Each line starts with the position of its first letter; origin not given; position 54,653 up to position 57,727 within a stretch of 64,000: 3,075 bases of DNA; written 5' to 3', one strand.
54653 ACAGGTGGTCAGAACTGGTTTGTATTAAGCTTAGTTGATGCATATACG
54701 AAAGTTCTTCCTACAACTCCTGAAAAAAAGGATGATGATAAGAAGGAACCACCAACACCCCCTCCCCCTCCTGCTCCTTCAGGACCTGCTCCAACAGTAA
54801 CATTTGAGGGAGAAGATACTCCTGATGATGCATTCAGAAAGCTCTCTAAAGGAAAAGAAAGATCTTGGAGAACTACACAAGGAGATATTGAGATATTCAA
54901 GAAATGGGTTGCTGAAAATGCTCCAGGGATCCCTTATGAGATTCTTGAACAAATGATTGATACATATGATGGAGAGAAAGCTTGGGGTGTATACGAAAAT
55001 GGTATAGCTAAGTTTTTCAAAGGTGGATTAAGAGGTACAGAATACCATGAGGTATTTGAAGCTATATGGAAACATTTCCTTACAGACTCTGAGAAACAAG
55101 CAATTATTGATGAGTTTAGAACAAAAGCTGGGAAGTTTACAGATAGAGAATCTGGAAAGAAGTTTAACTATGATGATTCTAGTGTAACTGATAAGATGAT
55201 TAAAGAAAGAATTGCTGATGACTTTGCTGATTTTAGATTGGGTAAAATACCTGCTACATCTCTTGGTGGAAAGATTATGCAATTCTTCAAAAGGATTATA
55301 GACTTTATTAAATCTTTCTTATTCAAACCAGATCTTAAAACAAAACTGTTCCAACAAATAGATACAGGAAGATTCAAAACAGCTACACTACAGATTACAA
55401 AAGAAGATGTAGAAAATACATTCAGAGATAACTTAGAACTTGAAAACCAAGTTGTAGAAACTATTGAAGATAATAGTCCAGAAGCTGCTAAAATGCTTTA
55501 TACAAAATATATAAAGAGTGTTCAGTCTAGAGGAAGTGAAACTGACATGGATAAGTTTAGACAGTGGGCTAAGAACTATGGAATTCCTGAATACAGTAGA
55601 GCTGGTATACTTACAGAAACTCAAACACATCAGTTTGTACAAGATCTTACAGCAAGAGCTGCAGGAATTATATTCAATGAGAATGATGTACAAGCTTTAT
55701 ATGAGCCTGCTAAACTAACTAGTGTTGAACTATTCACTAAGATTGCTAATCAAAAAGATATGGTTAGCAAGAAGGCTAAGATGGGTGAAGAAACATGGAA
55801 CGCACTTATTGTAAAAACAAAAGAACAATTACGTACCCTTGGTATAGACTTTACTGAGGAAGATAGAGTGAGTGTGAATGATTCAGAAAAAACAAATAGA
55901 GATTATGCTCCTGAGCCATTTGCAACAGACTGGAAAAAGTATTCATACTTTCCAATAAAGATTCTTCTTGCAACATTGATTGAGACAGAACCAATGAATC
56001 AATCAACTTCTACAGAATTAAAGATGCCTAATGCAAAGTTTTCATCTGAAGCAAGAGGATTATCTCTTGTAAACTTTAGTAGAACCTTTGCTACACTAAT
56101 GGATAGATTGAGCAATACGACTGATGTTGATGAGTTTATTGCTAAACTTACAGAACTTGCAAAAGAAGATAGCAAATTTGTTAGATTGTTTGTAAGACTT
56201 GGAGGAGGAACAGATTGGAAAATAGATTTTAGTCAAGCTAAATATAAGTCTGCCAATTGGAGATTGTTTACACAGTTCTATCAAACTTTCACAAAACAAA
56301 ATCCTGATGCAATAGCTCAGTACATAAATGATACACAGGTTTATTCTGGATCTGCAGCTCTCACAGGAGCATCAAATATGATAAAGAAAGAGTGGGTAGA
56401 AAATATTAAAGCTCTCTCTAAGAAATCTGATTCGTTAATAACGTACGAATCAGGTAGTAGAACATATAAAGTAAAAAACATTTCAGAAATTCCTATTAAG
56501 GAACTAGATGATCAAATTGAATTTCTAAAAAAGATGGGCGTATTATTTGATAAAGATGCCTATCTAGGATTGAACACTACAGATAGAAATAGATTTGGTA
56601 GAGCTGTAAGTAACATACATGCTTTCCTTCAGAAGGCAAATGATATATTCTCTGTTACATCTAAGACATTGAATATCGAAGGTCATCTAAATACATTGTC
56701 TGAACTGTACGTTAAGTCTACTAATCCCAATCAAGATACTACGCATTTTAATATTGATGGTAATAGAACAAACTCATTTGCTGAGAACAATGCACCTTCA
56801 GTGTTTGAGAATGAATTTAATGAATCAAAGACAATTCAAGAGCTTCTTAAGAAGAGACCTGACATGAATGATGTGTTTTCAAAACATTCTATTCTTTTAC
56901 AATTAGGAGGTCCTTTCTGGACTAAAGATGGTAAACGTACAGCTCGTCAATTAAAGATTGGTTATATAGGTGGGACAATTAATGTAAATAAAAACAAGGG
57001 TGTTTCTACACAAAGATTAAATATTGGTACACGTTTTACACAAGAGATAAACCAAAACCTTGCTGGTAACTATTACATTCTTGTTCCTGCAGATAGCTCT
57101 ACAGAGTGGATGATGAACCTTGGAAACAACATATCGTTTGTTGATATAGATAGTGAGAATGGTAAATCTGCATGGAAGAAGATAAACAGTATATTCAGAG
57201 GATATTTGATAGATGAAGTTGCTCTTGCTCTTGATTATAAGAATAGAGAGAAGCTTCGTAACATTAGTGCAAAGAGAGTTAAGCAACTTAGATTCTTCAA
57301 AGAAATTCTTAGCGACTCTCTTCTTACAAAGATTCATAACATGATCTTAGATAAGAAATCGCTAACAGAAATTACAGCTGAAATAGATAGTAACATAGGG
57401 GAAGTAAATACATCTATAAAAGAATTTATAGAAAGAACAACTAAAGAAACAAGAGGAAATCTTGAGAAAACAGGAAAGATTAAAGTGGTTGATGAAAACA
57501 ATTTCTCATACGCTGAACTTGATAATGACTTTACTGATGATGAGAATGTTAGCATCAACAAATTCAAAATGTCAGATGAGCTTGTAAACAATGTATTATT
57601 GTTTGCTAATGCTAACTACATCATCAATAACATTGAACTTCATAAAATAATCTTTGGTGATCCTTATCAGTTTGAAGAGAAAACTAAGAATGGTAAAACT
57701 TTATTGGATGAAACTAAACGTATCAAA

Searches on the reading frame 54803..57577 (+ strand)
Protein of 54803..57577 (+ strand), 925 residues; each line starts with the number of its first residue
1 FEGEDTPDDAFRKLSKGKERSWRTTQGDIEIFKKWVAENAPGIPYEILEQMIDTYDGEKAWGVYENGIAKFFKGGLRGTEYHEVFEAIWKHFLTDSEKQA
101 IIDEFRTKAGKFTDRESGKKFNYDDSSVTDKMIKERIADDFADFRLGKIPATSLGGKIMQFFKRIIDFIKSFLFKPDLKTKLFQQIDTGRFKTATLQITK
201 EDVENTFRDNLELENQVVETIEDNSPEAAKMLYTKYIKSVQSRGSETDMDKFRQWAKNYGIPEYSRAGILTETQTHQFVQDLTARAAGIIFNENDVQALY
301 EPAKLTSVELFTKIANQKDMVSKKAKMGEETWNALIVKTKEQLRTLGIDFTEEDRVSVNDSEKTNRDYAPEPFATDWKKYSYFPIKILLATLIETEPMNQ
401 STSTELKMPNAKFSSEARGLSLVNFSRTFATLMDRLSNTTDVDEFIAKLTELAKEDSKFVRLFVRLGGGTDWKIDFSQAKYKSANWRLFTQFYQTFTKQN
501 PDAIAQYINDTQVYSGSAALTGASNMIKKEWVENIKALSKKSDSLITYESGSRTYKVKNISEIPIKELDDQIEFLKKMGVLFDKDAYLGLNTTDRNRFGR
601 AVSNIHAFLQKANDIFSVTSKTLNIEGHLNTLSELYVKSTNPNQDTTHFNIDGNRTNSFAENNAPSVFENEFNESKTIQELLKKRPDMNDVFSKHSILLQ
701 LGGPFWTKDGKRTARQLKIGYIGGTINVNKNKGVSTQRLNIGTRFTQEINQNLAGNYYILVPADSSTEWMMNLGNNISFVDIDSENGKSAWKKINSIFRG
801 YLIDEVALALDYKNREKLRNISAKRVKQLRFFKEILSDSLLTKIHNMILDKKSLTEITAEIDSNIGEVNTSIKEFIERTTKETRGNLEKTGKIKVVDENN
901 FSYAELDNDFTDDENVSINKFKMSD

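Call 26: search_protein_families(library=pfam, proteins=[window:54998-57424:+], max_evalue=1)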
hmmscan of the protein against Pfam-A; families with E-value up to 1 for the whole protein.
window:54998-57424:+ (809 aa): 3 families
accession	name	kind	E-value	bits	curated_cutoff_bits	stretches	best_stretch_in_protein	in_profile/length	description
PF16061.10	DUF4803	-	0.074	12.9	27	0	349-438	23-111/255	Domain of unknown function (DUF4803)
PF02463.25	SMC_N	-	0.13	12.1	40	1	736-780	162-206/220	RecF/RecN/SMC N terminal domain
PF09597.18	SAM_Ribosomal_mS41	-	0.71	10.5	23.7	1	253-284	22-51/68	Small ribosomal subunit protein mS41 SAM domain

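Call 68: find_homologous_proteins(query=window:54803-57577:+, max_evalue=0.001)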
Query window:54803-57577:+ (925 aa): 6 proteins with E <= 0.001 among 8000 candidates.
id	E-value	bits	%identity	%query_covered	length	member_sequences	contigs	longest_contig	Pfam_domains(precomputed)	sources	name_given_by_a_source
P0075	4.0e-163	563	42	73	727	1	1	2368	-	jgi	jgi:hypothetical protein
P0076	2.3e-145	505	42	65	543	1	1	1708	-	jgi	jgi:hypothetical protein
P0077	3.3e-86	309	50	25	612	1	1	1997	-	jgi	jgi:hypothetical protein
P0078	3.5e-68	249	51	24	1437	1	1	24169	-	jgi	jgi:hypothetical protein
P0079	5.7e-63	232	42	33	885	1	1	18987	-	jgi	jgi:hypothetical protein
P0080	1.1e-55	208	47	24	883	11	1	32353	-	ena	-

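Call 81: predict_structure(alignment_id=A2)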
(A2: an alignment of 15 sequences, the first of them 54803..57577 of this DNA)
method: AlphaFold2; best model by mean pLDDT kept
length: 925 residues; sequences in the alignment: 15
mean_pLDDT: 59.5   pTM: 0.35
mean pLDDT of the five models: 59.5, 59.0, 58.2, 57.2, 50.7
residues with pLDDT >= 90: 43; 70-90: 260; 50-70: 270; < 50: 352
segments of 3 or more residues with pLDDT < 50: 1-24, 38-45, 47-51, 71-80, 144-163, 172-179, 184-210, 240-247, 259-268, 293-301, 360-391, 403-406, 413-420, 425-430, 437-442, 478-519, 641-666, 719-748, 755-758, 762-772, 890-925
pLDDT, mean of each block of 10 residues (from residue 1): 32 33 47 51 47 52 56 43 61 69 73 77 83 73 45 39 50 48 45 36 41 56 57 55 47 49 42 68 69 47 72 78 76 83 74 70 40 35 45 53 51 44 48 48 56 65 59 52 42 40 39 42 67 84 83 79 85 90 81 81 85 64 67 73 38 33 47 79 66 71 84 69 39 39 48 50 42 55 60 82 85 66 68 85 92 93 92 77 59 43 40 40 33
secondary structure, 60 per line:
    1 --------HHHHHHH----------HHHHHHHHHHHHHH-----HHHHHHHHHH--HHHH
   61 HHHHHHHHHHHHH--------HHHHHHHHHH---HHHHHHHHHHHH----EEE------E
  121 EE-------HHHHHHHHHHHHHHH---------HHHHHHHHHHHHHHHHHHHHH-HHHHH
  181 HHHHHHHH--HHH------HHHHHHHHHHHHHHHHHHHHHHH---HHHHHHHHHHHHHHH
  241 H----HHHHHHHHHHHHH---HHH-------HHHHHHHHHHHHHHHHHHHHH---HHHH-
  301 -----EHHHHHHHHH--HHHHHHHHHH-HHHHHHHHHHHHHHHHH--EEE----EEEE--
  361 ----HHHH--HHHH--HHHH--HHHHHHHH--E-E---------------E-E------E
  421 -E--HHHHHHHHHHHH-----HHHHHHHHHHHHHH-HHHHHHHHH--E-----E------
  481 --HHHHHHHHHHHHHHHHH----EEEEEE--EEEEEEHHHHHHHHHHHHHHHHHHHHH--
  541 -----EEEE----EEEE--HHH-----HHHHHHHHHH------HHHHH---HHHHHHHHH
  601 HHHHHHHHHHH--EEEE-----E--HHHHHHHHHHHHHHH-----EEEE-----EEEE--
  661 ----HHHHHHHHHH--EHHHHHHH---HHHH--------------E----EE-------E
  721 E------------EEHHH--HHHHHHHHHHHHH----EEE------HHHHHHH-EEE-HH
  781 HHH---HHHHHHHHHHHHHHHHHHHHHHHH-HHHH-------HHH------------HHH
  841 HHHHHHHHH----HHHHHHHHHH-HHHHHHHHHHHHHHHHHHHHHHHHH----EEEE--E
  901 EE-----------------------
elements in order (helices of 4 or more, strands of 3 or more residues): H9-15 H26-39 H45-54 H57-73 H82-91 H95-106 E111-113 E120-122 H130-144 H154-174 H176-188 H200-222 H226-241 H246-258 H272-292 H296-299 H307-315 H318-327 H329-345 E348-350 E355-358 H365-368 H371-374 H377-380 H383-390 H425-436 H442-455 H457-465 H483-499 E504-509 E512-517 H518-538 E546-549 E554-557 H568-577 H584-588 H592-611 E614-617 H626-640 E646-649 E655-658 H665-674 H678-684 H688-691 H741-753 E758-760 H767-773 E775-777 H779-783 H787-810 H812-815 H838-849 H854-863 H865-889 E894-897 E900-902

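Call 83: fold_search(model_id=the predicted structure, library=pdb)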
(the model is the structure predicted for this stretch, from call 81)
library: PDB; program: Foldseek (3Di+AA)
matches with E <= 10: 104; with E <= 0.001: 0
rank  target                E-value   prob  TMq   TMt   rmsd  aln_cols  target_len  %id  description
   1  8usc_f                7.3e-01  0.05  0.08  0.08  28.4       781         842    8  Nub1/Fat10-processing human 26S proteasome (released 2024-11-06)
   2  7z1o_O                8.4e-01  0.03  0.07  0.09  28.6       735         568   10  Structure of yeast RNA Polymerase III PTC + NTPs (released 2022-08-31)
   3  8j07_t0               1.5e+00  0.02  0.07  0.07  38.6       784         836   14  96nm repeat of human respiratory doublet microtubule and associated axonemal complexes (released 2023-07-26)
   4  3w3t                  1.7e+00  0.05  0.09  0.09  22.3       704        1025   10  Crystal structure of Kap121p (released 2013-04-10)
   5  7tfj_E                1.9e+00  0.13  0.07  0.16  16.9       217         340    9  Atomic model of S. cerevisiae clamp-clamp loader complex PCNA-RFC bound to DNA with a closed clamp ring (released 2022-11-16)
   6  8i9y_CY               1.9e+00  0.05  0.09  0.14  31.6       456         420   10  Cryo-EM structure of a Chaetomium thermophilum pre-60S ribosomal subunit - Ytm1-2 (released 2023-05-17)
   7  9b9m_D                2.0e+00  0.02  0.05  0.12  24.6       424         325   13  Crystal structure of iron-bound FlcD from Pseudomonas aeruginosa (released 2024-07-31)
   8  6qnz_B                2.1e+00  0.02  0.07  0.10  28.4       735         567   12  Crystal structure of the site-specific DNA nickase N.BspD6I E418A Mutant (released 2020-03-04)
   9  3w3y_A                2.4e+00  0.04  0.09  0.08  23.0       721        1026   11  Crystal structure of Kap121p bound to Nup53p (released 2013-04-10)
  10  7som_G                2.6e+00  0.01  0.05  0.05  26.4       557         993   12  Ciliary C2 central pair apparatus isolated from Chlamydomonas reinhardtii (released 2022-04-13)
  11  8ohd_A                3.3e+00  0.02  0.07  0.09  32.0       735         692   12  60S ribosomal subunit bound to the E3-UFM1 complex - state 3 (native) (released 2024-02-21)
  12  8qkd                  3.4e+00  0.04  0.07  0.16  24.8       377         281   10  X-ray crystal structure of a de novo designed single-chain parallel coiled-coil alpha-helical barrel with 5 inner helice (released 2024-07-03)
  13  8ysk                  3.4e+00  0.03  0.05  0.09  22.0       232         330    9  Crystal structure of the Deinococcus wulumuqiensis CD-NTase DwCdnB in complex with UTP Mn (released 2025-01-29)
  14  3w3x_A                3.4e+00  0.02  0.09  0.08  25.8       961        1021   10  Crystal structure of Kap121p bound to Pho4p (released 2013-04-10)
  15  8otz_EZ               3.4e+00  0.01  0.05  0.09  43.6       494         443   14  48-nm repeat of the native axonemal doublet microtubule from bovine sperm (released 2023-11-22)
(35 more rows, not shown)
